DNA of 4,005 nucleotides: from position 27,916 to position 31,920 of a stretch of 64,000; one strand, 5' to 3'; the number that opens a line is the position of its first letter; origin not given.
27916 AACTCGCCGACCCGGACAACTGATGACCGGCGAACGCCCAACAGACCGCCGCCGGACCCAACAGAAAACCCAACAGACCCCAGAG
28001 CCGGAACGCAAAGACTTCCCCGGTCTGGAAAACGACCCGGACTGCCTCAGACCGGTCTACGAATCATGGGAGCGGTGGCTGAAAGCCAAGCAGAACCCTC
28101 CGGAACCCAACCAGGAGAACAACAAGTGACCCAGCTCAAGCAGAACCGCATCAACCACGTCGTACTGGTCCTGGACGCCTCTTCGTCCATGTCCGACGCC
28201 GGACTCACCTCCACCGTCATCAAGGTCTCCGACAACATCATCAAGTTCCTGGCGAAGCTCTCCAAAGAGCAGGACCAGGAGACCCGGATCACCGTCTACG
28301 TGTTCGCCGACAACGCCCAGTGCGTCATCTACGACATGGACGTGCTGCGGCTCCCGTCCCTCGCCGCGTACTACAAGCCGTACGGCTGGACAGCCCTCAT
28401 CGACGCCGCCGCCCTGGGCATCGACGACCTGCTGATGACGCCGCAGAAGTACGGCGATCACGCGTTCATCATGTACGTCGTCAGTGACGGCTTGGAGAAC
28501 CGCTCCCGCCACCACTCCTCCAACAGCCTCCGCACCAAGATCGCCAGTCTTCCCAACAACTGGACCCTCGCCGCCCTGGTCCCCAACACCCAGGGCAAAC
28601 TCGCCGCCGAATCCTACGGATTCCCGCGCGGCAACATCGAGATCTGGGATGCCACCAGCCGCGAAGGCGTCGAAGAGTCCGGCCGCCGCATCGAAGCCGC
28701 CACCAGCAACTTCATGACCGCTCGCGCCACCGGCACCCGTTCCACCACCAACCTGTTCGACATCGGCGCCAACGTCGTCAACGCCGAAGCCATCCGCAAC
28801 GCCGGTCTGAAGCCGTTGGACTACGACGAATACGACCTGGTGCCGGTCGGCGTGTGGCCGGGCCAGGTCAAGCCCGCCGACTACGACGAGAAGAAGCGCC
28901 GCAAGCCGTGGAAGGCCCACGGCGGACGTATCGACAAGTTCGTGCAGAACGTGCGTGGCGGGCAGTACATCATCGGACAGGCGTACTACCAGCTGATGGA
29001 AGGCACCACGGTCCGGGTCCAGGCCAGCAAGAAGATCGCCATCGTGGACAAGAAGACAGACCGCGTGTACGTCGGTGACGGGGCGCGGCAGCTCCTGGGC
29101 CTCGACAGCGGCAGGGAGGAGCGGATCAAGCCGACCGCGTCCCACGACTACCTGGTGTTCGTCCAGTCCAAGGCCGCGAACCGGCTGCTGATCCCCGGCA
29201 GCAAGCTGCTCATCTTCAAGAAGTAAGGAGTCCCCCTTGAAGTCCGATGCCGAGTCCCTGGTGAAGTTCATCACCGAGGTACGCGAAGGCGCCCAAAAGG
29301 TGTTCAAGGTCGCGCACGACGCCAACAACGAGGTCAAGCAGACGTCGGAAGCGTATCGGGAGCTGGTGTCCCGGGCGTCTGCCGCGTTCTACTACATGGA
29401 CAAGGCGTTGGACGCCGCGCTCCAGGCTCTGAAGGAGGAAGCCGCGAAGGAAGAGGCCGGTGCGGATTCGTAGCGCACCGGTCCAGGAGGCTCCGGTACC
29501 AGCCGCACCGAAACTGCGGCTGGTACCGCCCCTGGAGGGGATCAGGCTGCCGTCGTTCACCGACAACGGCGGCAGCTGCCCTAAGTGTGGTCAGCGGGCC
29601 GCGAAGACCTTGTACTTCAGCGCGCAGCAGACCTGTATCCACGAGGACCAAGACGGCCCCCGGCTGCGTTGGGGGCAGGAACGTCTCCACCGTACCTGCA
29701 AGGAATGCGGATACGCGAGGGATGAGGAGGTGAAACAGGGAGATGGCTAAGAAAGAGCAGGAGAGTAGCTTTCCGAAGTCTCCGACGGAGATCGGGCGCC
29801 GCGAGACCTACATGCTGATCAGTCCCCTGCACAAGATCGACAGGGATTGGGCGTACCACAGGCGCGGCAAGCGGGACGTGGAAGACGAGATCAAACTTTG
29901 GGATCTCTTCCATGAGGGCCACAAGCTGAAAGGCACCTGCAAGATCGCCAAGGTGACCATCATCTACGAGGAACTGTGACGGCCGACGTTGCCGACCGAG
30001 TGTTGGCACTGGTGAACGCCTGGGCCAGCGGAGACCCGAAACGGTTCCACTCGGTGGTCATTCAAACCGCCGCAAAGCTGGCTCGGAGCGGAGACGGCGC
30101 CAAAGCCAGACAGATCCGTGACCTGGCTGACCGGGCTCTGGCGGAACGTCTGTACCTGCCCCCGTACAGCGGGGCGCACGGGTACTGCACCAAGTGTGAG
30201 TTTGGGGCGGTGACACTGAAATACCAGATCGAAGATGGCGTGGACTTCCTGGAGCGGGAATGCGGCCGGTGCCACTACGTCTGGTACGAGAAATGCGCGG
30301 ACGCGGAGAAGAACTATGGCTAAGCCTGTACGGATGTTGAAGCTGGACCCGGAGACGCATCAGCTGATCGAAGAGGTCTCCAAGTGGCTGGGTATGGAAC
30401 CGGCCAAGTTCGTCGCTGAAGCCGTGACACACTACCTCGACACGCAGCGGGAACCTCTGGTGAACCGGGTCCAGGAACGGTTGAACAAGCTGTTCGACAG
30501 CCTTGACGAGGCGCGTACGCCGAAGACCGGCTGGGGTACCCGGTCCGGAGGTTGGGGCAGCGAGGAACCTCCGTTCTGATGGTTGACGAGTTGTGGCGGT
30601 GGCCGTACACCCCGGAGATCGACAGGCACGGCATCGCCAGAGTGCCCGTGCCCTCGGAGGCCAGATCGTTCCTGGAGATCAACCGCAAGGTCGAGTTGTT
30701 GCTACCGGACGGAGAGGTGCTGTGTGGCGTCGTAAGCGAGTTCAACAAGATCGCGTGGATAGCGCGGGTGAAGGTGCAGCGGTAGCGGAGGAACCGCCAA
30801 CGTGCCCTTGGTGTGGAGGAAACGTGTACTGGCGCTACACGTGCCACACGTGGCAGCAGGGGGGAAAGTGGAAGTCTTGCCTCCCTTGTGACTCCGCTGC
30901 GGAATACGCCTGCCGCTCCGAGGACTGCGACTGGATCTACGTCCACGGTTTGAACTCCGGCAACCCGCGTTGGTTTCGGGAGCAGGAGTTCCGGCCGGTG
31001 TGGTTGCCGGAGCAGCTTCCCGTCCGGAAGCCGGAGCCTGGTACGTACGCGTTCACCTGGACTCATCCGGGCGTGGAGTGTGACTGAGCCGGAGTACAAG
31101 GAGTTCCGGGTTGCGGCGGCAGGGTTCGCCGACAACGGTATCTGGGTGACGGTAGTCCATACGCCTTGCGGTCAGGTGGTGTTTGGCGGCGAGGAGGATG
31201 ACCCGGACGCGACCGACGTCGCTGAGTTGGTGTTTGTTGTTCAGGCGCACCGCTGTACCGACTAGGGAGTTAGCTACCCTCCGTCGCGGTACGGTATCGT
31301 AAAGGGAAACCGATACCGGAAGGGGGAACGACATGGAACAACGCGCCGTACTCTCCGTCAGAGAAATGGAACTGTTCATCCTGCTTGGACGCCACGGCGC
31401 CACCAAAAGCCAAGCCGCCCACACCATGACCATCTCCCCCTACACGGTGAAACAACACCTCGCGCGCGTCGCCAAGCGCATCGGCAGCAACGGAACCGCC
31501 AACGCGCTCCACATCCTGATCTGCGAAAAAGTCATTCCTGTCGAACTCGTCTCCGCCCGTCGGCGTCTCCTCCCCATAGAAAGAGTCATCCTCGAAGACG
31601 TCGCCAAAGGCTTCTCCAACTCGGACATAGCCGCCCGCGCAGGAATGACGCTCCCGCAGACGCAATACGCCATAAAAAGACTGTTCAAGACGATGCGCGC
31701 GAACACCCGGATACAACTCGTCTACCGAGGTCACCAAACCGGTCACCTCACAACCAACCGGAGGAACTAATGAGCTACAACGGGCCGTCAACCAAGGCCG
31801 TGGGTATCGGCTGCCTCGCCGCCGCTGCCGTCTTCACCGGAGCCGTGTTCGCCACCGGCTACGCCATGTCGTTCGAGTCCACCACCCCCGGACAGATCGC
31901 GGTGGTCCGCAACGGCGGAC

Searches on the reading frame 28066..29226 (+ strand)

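Call 21: search_protein_families(library=pfam, proteins=[window:28066-29226:+], max_evalue=0.01)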
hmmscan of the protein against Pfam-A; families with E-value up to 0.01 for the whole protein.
window:28066-29226:+ (386 aa): 3 families
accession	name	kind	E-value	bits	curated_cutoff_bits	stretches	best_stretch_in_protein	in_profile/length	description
PF00092.34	VWA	-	0.00023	21.8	23.8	1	32-88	2-53/174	von Willebrand factor type A domain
PF13519.12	VWA_2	-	0.0012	19.9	27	1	32-88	1-53/107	von Willebrand factor type A domain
PF10138.15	vWA-TerF-like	-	0.0046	17.6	29.4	1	31-86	3-54/200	vWA found in TerF C terminus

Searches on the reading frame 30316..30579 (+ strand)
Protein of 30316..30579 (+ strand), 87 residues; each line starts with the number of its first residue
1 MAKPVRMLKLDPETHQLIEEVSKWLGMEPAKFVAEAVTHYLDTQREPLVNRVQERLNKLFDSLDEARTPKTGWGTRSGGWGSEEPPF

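Call 22: search_protein_families(library=pfam, proteins=[window:30316-30579:+], max_evalue=0.01)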
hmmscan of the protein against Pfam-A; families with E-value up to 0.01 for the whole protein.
window:30316-30579:+ (87 aa): 1 family
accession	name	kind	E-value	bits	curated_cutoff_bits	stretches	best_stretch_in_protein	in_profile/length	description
PF07704.17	PSK_trans_fac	-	6.2e-05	24.3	28.3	1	11-68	7-64/82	Rv0623-like transcription factor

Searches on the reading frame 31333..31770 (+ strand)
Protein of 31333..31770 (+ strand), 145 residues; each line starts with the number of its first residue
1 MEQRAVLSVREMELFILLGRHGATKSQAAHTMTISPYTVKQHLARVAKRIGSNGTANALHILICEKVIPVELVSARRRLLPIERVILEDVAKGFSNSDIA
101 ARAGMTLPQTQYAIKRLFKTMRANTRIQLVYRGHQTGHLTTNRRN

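Call 21: search_protein_families(library=pfam, proteins=[window:31333-31770:+], max_evalue=0.01)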
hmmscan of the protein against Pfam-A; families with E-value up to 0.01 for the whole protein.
window:31333-31770:+ (145 aa): 4 families
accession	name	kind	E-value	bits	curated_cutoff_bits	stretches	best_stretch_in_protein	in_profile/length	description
PF00196.25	GerE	-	2.3e-10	40.4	23.5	1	6-60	2-55/57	Bacterial regulatory proteins, luxR family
PF08281.18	Sigma70_r4_2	-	0.0002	21.4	25.7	0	7-49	11-53/54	Sigma-70, region 4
PF00126.33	HTH_1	-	0.00041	20.7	26.6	0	10-51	2-42/60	Bacterial regulatory helix-turn-helix protein, lysR family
PF13384.12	HTH_23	-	0.00045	20.4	24.6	0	77-116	6-40/50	Homeodomain-like domain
